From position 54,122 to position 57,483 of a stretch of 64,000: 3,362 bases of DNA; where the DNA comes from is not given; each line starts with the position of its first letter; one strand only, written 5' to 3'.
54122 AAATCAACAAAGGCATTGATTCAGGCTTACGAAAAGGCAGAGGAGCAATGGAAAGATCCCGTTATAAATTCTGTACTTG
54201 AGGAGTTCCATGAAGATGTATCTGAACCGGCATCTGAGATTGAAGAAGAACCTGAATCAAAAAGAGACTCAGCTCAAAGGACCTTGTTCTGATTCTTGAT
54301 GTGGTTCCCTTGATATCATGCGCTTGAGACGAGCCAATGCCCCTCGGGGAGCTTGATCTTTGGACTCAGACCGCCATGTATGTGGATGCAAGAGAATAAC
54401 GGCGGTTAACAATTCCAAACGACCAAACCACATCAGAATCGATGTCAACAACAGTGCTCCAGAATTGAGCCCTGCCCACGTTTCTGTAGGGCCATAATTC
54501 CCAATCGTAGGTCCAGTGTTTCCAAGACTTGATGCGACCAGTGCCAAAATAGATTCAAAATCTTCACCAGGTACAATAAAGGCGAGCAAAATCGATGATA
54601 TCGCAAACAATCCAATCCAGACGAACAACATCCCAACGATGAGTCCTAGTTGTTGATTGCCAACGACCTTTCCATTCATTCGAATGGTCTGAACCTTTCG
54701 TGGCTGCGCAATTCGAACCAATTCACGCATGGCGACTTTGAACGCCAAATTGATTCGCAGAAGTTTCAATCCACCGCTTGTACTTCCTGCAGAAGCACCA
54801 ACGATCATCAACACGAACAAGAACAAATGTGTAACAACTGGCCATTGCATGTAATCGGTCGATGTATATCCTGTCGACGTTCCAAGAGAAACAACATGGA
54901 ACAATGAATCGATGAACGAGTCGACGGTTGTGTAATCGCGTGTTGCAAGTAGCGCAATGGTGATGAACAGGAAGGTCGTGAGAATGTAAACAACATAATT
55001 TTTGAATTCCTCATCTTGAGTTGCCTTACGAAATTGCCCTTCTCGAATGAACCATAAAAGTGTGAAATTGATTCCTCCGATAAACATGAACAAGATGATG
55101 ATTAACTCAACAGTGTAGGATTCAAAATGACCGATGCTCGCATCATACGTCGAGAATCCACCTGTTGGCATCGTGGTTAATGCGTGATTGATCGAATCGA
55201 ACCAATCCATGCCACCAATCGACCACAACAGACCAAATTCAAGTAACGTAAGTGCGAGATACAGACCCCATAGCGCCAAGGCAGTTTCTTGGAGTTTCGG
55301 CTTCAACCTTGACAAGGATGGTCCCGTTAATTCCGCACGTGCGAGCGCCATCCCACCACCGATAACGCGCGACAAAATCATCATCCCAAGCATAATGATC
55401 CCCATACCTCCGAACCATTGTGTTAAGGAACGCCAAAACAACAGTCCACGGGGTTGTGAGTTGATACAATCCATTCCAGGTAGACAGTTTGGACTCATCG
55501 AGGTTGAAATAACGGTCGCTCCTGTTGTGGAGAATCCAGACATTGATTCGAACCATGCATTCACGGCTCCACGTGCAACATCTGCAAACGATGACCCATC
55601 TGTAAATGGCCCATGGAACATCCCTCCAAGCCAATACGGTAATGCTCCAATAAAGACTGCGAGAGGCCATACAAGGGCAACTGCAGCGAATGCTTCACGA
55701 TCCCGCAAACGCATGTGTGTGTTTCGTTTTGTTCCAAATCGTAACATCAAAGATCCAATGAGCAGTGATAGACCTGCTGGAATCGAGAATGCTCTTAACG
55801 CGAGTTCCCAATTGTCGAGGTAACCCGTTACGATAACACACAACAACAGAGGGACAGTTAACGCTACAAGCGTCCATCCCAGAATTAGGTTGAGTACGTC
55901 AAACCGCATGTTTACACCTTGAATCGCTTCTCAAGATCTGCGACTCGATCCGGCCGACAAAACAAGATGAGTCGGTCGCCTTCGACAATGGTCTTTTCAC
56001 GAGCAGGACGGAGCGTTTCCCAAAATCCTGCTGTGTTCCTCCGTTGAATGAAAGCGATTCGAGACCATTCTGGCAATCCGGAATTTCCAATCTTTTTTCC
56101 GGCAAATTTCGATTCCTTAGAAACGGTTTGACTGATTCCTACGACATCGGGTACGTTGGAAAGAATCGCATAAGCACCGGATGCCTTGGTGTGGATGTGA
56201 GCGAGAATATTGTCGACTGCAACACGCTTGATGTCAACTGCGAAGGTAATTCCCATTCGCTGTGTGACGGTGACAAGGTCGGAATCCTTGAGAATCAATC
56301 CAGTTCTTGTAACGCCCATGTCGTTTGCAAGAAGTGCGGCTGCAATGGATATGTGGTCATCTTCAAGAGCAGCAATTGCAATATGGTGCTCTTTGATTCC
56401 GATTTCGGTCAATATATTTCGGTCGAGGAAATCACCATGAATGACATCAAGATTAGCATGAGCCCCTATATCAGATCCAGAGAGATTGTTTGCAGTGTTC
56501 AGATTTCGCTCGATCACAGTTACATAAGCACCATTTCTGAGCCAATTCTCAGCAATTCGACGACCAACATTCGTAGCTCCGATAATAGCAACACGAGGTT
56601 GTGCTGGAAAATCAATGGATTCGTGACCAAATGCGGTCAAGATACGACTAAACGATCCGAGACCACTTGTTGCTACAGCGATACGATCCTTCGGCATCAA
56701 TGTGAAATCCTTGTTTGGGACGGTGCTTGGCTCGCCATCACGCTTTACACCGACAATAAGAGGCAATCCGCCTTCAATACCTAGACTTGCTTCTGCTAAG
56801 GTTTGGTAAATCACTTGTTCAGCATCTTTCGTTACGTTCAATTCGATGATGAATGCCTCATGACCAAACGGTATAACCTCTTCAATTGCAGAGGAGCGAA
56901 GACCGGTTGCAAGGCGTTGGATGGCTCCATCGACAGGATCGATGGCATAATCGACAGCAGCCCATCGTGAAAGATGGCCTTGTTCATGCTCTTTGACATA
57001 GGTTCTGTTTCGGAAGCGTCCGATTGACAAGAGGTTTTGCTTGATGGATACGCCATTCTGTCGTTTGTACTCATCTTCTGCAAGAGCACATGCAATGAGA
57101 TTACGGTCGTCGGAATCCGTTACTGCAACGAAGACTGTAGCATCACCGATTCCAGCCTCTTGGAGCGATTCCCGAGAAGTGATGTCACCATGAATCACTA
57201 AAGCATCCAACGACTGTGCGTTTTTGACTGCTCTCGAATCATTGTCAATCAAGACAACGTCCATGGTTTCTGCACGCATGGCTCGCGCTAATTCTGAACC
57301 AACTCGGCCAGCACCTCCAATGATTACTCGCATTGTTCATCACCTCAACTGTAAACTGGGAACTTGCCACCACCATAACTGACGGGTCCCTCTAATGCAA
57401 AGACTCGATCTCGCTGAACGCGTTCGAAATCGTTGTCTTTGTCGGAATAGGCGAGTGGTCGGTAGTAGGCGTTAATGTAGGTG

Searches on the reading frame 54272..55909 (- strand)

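Call 71: search_protein_families(library=pfam, proteins=[window:54272-55909:-], max_evalue=0.00001)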
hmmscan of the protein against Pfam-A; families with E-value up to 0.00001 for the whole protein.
window:54272-55909:- (546 aa): 1 family
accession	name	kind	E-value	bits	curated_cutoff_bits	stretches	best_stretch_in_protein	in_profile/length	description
PF02386.22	TrkH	-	1.4e-47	162.8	27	1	116-506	64-489/502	Cation transport protein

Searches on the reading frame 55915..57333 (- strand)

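Call 71: search_protein_families(library=pfam, proteins=[window:55915-57333:-], max_evalue=0.00001)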
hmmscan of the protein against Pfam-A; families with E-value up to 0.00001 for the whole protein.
window:55915-57333:- (473 aa): 8 families
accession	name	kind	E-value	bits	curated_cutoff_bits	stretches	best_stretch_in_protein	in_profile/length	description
PF02254.24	TrkA_N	-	6.6e-36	123.6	23.8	2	3-91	1-89/116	TrkA-N domain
PF02080.26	TrkA_C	-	9.4e-14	51.5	27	1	403-471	5-70/71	TrkA-C domain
PF01370.27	Epimerase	-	6.9e-09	35.9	20.9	1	3-60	2-59/240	NAD dependent epimerase/dehydratase family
PF05368.20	NmrA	-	1.2e-08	35.4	27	0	3-76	6-82/298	NmrA-like family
PF13241.12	NAD_binding_7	-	4.7e-08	34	22.1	0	247-337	9-83/104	Putative NAD(P)-binding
PF13460.12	NAD_binding_10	-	3e-07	30.9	27.2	0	6-85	1-82/184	NAD(P)H-binding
PF03807.23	F420_oxidored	-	1.5e-06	29.1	21.6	0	247-285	1-41/94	NADP oxidoreductase coenzyme F420-dependent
PF02737.24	3HCDH_N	-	9.4e-06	26.1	22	0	248-283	2-37/180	3-hydroxyacyl-CoA dehydrogenase, NAD binding domain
